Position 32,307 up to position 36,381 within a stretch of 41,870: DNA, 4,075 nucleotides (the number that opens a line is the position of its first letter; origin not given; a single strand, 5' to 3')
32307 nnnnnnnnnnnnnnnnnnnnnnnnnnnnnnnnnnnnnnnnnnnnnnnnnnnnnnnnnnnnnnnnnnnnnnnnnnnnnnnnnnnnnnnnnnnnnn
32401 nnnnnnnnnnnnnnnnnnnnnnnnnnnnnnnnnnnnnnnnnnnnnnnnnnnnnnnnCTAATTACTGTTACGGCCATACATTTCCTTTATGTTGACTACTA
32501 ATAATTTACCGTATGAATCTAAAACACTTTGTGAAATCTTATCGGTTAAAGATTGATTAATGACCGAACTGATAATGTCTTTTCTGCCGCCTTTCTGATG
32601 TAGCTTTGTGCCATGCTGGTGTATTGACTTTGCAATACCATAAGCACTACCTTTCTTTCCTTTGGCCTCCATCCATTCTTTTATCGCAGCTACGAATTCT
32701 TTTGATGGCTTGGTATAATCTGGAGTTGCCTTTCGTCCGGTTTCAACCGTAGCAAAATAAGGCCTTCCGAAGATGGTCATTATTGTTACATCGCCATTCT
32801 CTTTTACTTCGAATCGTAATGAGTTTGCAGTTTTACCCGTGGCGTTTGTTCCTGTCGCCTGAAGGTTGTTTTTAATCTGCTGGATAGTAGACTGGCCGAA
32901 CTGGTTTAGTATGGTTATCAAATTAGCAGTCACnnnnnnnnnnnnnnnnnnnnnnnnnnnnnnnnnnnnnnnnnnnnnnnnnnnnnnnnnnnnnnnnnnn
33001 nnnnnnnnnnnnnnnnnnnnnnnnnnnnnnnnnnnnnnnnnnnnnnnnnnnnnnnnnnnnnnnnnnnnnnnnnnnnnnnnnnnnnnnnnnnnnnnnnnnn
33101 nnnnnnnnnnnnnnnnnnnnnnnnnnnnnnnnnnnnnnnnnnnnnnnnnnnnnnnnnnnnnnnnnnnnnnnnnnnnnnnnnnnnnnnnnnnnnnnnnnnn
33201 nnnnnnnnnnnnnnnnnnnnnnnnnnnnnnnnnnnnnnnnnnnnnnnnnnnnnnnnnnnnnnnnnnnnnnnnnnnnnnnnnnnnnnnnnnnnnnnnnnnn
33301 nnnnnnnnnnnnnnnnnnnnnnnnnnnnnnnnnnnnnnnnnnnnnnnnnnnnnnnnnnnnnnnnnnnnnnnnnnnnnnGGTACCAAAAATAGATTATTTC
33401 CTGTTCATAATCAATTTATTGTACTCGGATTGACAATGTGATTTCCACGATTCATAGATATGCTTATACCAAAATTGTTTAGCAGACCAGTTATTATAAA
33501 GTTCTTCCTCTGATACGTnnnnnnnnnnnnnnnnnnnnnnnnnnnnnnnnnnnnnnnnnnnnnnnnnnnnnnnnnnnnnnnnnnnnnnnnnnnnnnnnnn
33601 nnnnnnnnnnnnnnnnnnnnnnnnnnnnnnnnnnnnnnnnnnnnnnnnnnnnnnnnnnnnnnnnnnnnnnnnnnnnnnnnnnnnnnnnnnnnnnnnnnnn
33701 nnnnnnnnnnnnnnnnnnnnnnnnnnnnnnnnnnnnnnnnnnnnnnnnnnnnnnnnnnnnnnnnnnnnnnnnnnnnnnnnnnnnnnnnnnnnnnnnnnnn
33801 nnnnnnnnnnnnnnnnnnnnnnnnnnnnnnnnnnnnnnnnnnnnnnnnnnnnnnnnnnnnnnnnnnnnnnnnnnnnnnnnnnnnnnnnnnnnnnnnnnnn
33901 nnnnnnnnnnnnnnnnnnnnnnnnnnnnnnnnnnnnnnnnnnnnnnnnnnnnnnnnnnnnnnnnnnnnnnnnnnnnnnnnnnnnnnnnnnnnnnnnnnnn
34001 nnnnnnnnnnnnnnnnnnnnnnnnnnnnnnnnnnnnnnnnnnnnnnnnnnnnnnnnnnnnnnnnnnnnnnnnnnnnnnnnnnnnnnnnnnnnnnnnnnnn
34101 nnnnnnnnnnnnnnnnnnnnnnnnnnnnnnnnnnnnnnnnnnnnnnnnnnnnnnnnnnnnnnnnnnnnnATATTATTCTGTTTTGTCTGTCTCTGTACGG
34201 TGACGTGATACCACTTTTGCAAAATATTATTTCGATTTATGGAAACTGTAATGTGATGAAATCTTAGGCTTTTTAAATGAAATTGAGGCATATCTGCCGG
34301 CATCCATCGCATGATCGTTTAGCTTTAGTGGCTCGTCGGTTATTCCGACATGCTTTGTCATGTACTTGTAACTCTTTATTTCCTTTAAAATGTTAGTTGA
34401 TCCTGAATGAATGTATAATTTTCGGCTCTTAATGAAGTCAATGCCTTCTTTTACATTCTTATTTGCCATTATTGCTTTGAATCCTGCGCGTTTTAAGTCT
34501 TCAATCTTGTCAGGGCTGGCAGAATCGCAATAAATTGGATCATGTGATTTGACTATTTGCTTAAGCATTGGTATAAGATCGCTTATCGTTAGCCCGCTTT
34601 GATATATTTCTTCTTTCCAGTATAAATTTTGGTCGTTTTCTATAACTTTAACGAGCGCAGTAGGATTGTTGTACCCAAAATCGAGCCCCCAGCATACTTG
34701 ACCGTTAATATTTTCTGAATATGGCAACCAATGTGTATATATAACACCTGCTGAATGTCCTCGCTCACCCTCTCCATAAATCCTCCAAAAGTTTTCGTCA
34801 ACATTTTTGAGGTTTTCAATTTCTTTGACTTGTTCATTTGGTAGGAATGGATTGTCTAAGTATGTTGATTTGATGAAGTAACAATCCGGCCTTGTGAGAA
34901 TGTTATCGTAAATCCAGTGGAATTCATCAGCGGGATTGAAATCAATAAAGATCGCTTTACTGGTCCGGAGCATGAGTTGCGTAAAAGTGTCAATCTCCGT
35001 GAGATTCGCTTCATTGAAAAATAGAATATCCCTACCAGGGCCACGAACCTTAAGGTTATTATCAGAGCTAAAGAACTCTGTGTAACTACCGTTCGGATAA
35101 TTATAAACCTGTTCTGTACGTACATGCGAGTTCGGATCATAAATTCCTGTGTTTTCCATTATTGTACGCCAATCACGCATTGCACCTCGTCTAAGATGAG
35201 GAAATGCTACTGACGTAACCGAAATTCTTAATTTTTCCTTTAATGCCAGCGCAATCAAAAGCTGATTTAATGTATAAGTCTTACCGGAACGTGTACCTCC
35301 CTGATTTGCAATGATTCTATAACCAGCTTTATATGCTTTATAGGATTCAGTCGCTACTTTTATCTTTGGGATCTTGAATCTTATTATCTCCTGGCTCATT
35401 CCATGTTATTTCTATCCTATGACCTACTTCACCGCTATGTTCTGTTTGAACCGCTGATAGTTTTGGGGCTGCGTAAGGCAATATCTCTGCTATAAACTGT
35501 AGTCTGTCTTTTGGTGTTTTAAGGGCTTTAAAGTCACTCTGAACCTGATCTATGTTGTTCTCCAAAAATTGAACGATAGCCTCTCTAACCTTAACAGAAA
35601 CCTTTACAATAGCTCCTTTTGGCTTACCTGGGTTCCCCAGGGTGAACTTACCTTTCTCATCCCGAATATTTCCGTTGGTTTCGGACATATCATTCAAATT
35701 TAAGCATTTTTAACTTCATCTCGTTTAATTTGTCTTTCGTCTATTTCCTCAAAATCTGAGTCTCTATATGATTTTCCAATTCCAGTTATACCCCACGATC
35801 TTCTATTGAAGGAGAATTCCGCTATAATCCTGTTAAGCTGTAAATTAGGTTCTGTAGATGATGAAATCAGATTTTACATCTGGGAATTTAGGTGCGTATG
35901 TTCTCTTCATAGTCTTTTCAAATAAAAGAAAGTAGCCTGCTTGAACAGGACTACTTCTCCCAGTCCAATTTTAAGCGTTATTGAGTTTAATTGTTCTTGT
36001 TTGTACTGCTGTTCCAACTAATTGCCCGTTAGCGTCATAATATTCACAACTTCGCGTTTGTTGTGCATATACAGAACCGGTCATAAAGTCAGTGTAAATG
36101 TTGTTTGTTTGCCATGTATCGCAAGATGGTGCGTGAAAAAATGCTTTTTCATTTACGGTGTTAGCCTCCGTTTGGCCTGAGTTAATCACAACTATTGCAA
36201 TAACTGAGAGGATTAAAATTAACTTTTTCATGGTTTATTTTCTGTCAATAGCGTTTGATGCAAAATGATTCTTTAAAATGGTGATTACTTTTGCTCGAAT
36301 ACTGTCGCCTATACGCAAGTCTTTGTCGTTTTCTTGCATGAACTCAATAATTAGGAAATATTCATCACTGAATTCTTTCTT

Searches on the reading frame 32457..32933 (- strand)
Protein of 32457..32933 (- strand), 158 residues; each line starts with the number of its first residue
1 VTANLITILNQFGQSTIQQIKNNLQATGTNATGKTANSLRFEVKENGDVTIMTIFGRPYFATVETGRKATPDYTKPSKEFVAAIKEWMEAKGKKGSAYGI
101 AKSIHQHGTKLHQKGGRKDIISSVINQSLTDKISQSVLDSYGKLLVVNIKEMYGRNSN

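Call 88: search_protein_families(library=phrogs, proteins=[window:32457-32933:-], max_evalue=0.01)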
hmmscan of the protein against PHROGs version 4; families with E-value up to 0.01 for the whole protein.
window:32457-32933:- (158 aa): 2 families
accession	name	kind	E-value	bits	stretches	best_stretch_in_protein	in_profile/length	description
phrog_31246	-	unknown function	1.4e-09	39.1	1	19-92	21-86/167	-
phrog_17081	-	unknown function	0.0066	17.6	0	3-52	24-73/128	-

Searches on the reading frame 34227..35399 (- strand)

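Call 7: search_protein_families(library=phrogs, proteins=[window:34227-35399:-], max_evalue=0.001)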
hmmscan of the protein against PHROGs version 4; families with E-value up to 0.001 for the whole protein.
window:34227-35399:- (390 aa): 7 families
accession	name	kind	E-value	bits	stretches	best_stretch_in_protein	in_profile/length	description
phrog_2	-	head and packaging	1.4e-33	117.6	1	23-373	274-590/807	terminase large subunit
phrog_5653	-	head and packaging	1.8e-28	100.7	1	234-376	31-181/199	terminase large subunit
phrog_6672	-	head and packaging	1.7e-25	90.3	1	255-371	3-125/145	terminase large subunit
phrog_3717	-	head and packaging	1.3e-18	68.4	1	15-246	11-263/277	terminase large subunit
phrog_10250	-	head and packaging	1.6e-10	42.1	1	225-372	36-212/228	terminase large subunit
phrog_22023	-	unknown function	4.1e-08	34.6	1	150-267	25-148/153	-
phrog_979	-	head and packaging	0.00053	19.8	0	22-166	161-313/642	terminase large subunit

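Call 8: search_protein_families(library=pfam, proteins=[window:34227-35399:-], max_evalue=0.001)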
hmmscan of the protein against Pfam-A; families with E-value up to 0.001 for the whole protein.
window:34227-35399:- (390 aa): 3 families
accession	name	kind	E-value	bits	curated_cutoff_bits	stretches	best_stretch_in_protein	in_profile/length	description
PF04466.19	Terminase_3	-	7e-19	68.6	23.2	1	32-212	7-201/201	Phage terminase large subunit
PF03237.21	Terminase_6N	-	7.4e-07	29.5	22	1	34-222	4-209/215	Terminase large subunit, T4likevirus-type, N-terminal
PF17288.8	Terminase_3C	-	2.3e-05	25.2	26.7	1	241-371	2-152/155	Terminase RNAseH like domain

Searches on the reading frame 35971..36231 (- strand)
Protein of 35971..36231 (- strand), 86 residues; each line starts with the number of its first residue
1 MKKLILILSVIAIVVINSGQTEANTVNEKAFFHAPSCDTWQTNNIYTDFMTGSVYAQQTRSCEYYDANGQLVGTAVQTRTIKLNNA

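Call 5: search_protein_families(library=pfam, proteins=[window:35971-36231:-], max_evalue=0.1)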
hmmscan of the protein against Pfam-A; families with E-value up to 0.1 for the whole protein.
window:35971-36231:- (86 aa): 0 families

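Call 6: search_protein_families(library=phrogs, proteins=[window:35971-36231:-], max_evalue=0.01)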
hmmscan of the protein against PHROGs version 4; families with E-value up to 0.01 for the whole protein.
window:35971-36231:- (86 aa): 0 families

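Call 76: search_protein_families(library=ncbifam, proteins=[window:35971-36231:-], max_evalue=0.1)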
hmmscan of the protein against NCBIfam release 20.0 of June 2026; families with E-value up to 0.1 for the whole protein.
window:35971-36231:- (86 aa): 2 families
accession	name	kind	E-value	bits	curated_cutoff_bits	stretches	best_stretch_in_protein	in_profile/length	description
NF038040.1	phero_PhrK_fam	equivalog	0.031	14.5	35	1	1-15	1-15/40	PhrK family phosphatase-inhibitory pheromone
NF041428.1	TrsH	subfamily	0.073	13.2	150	1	1-59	1-59/149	TrsH/TraH family protein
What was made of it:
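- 35971..36231 (-): 86-aa ORF with a signal peptide and Gln at +1 (...VINSG|QTEAN) and two Cys in the mature part. It lies outside the module. No family hit (calls 5, 6, 76).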
